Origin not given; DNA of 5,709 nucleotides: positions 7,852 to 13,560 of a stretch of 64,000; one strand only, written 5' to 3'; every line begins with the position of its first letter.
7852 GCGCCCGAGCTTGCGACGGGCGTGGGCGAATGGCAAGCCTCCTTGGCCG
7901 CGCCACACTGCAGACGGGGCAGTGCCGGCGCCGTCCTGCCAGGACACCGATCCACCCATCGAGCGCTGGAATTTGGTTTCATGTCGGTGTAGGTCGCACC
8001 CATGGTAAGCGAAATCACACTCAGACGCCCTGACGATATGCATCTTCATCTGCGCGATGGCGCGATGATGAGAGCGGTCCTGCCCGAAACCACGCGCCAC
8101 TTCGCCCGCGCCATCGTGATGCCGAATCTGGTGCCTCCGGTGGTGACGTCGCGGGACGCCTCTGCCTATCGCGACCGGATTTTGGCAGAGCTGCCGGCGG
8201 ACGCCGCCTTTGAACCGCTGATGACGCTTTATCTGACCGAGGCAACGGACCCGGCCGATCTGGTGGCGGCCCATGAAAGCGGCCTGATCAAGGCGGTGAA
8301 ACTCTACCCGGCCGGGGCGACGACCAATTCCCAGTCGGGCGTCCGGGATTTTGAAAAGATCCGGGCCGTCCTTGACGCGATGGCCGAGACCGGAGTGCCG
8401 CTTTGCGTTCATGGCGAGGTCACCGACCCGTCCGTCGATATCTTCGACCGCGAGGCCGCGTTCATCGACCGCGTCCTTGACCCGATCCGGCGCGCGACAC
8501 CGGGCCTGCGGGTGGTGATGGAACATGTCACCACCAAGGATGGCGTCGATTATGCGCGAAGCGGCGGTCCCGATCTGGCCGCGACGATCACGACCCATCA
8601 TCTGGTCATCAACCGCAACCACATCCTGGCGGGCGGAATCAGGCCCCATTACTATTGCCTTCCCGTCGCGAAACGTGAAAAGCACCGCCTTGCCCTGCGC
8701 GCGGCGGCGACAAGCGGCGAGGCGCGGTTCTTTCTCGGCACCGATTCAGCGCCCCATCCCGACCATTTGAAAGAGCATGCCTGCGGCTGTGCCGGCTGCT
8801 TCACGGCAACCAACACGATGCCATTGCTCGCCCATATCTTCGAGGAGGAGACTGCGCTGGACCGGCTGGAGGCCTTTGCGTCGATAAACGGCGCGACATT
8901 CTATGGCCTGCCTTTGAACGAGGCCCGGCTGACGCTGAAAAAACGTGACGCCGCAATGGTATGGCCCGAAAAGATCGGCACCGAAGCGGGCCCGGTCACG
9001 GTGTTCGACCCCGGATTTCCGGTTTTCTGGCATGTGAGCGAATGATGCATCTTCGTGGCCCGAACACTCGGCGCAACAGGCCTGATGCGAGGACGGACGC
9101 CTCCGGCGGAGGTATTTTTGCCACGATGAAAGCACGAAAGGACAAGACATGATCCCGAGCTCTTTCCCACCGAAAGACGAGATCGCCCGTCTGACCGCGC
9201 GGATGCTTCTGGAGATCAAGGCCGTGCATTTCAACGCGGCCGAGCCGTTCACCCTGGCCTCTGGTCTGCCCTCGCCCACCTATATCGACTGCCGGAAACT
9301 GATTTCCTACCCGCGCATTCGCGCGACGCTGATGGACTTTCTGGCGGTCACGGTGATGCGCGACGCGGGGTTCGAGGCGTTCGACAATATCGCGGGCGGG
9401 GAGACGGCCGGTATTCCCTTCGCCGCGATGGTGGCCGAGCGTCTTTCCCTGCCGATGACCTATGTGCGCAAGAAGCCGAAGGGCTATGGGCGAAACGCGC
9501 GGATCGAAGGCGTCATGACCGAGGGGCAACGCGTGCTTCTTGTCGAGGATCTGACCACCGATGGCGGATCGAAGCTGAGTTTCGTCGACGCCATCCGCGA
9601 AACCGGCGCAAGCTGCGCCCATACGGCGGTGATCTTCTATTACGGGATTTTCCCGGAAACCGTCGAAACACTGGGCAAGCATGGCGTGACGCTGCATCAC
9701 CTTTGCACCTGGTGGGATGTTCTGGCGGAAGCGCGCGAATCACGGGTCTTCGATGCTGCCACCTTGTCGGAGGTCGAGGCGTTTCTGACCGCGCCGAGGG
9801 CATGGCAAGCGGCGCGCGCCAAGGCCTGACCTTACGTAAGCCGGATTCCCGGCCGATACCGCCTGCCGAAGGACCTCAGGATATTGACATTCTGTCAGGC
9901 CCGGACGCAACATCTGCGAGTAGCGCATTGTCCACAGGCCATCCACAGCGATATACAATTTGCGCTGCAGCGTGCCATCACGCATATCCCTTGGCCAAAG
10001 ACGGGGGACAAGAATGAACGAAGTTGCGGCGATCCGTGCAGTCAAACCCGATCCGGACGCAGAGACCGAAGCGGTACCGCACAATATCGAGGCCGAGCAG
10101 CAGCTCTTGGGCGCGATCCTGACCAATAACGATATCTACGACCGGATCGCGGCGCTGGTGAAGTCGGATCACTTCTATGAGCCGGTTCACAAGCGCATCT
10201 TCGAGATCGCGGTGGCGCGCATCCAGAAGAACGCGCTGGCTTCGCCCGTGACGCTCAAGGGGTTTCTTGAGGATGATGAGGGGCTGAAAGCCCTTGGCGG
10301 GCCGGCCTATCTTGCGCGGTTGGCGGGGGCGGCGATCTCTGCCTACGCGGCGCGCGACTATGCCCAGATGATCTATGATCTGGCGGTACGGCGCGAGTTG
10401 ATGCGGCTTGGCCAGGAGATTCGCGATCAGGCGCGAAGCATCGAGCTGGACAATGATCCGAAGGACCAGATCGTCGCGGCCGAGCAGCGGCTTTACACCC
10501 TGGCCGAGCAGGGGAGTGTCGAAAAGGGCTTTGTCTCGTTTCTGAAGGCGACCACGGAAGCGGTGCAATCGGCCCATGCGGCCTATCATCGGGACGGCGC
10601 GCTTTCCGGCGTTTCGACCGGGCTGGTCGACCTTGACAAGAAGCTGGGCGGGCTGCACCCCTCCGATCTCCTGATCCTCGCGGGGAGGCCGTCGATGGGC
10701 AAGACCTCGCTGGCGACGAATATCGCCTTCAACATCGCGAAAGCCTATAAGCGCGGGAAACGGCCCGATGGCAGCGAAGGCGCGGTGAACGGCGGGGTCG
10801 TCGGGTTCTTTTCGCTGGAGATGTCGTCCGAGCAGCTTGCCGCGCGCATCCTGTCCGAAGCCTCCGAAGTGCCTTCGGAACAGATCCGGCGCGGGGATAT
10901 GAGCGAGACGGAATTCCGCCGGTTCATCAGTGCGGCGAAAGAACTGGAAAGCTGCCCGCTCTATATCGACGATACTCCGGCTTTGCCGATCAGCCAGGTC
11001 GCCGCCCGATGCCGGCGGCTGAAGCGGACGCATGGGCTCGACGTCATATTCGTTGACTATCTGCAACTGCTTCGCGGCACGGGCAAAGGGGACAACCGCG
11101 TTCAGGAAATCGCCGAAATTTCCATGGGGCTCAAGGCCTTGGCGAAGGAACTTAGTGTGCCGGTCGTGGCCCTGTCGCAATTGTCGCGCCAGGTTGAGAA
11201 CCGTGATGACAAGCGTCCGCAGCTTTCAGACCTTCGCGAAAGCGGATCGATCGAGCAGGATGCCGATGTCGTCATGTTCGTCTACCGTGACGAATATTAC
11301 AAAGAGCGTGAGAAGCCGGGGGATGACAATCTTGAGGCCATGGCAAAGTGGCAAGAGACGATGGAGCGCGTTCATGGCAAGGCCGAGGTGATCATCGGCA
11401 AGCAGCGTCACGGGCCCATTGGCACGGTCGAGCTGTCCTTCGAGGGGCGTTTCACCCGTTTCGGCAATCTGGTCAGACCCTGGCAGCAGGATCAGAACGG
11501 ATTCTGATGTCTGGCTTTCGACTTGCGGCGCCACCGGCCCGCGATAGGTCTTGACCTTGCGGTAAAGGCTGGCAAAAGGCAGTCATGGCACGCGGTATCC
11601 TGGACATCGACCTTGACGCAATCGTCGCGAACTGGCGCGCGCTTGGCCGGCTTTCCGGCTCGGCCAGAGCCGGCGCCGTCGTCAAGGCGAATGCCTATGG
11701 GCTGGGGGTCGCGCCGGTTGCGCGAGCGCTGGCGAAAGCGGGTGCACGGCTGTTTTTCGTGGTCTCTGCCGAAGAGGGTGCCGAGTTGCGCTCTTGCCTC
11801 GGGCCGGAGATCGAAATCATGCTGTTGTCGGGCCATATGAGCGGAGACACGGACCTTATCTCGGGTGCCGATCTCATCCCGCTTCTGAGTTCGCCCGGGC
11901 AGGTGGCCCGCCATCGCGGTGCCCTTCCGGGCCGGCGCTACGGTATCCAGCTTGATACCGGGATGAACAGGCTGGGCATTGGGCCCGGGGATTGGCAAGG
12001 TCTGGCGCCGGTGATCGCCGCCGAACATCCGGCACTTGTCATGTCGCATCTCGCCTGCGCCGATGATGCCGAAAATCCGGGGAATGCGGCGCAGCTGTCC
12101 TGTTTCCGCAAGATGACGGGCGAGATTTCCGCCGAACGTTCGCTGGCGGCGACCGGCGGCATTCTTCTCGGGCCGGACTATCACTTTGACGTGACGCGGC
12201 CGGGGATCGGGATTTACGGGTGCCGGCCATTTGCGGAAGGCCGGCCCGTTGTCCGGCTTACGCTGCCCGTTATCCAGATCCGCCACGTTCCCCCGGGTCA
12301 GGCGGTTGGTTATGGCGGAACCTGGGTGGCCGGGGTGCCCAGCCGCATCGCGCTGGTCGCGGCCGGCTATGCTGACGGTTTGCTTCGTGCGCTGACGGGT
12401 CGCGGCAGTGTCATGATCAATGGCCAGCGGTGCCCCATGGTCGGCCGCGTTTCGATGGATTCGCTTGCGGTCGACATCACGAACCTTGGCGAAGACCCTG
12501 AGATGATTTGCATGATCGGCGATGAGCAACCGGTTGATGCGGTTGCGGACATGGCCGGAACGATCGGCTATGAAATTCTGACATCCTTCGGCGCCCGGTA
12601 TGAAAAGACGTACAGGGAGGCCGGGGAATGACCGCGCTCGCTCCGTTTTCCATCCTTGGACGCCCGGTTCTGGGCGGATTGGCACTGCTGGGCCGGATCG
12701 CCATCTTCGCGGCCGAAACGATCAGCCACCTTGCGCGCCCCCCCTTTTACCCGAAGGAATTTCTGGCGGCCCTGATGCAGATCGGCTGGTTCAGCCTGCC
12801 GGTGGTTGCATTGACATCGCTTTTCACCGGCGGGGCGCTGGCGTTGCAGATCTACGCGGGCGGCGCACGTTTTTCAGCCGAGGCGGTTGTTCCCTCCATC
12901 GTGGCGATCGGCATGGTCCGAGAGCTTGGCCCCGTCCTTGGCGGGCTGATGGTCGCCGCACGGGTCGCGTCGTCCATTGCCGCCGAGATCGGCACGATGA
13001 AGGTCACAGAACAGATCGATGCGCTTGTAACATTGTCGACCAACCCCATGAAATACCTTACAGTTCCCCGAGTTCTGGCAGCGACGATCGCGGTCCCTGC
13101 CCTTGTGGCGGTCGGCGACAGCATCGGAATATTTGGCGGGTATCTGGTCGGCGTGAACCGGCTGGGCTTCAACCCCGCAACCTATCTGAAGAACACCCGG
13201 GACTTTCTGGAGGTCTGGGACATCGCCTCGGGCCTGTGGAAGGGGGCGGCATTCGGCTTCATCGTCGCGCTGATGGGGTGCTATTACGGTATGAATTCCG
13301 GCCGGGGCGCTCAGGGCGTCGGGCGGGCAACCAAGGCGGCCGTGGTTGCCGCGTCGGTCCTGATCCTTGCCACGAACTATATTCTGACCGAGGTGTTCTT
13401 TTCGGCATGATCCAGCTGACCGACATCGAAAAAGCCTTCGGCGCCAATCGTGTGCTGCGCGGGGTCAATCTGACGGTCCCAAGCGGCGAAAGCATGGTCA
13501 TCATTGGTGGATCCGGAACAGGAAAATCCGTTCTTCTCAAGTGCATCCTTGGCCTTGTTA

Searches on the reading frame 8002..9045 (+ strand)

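Call 41: search_protein_families(library=pfam, proteins=[window:8002-9045:+], max_evalue=0.001)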
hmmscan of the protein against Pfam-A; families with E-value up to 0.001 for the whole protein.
window:8002-9045:+ (347 aa): 1 family
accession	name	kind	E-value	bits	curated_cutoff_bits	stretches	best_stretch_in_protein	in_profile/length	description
PF01979.26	Amidohydro_1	-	4.1e-20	72.8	25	1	12-304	8-301/345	Amidohydrolase family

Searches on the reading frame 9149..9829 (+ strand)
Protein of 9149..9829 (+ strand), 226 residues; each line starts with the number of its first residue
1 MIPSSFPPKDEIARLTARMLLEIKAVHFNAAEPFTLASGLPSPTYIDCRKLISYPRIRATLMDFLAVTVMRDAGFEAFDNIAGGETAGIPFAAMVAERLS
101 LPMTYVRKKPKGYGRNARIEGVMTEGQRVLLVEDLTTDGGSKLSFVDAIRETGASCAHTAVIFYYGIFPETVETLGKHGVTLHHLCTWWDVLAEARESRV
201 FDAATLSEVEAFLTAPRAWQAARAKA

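Call 41: search_protein_families(library=pfam, proteins=[window:9149-9829:+], max_evalue=0.001)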
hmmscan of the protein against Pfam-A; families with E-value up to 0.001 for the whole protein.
window:9149-9829:+ (226 aa): 1 family
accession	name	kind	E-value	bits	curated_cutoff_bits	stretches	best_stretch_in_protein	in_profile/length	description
PF00156.33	Pribosyltran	-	7.5e-11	42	26.3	1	65-164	18-125/158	Phosphoribosyl transferase domain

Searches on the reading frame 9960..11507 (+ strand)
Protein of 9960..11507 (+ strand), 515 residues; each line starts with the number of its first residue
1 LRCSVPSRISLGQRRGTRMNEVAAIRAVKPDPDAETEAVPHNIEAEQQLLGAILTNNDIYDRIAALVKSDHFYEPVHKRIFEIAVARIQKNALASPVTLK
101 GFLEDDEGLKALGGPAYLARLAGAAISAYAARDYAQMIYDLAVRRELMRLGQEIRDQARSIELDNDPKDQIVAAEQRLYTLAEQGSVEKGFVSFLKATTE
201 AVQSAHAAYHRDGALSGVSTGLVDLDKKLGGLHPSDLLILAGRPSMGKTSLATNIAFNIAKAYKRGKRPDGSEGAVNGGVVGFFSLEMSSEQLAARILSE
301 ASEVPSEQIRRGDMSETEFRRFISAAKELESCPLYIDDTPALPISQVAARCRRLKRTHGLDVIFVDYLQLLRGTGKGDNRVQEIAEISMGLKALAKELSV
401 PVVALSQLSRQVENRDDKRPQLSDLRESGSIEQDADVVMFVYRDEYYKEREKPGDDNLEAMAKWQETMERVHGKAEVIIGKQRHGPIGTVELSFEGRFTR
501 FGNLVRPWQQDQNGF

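Call 77: search_protein_families(library=pfam, proteins=[window:9960-11507:+], max_evalue=0.0001)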
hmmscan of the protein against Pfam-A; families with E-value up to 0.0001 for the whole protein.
window:9960-11507:+ (515 aa): 3 families
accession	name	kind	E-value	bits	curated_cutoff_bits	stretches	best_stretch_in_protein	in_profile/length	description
PF03796.21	DnaB_C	-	4.7e-105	351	27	1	217-503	1-255/255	DnaB-like helicase C terminal domain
PF00772.26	DnaB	-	6.7e-27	94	23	1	40-140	3-103/103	DnaB-like helicase N terminal domain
PF13481.12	AAA_25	-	2e-14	54.1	27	1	232-407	29-189/195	AAA domain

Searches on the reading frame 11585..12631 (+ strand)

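Call 77: search_protein_families(library=pfam, proteins=[window:11585-12631:+], max_evalue=0.0001)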
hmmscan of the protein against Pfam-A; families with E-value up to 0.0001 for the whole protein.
window:11585-12631:+ (348 aa): 2 families
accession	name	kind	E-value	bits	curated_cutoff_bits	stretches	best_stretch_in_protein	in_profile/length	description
PF01168.26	Ala_racemase_N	-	1.6e-49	169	24.1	1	8-215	1-220/220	Alanine racemase, N-terminal domain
PF00842.27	Ala_racemase_C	-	1.1e-38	132.1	25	1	222-343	1-127/127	Alanine racemase, C-terminal domain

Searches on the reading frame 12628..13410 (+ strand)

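Call 77: search_protein_families(library=pfam, proteins=[window:12628-13410:+], max_evalue=0.0001)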
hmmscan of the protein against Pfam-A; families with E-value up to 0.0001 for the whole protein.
window:12628-13410:+ (260 aa): 1 family
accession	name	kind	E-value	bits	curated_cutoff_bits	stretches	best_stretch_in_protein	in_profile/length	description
PF02405.21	MlaE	-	1.6e-74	250.5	22.5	1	46-254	2-210/212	Permease MlaE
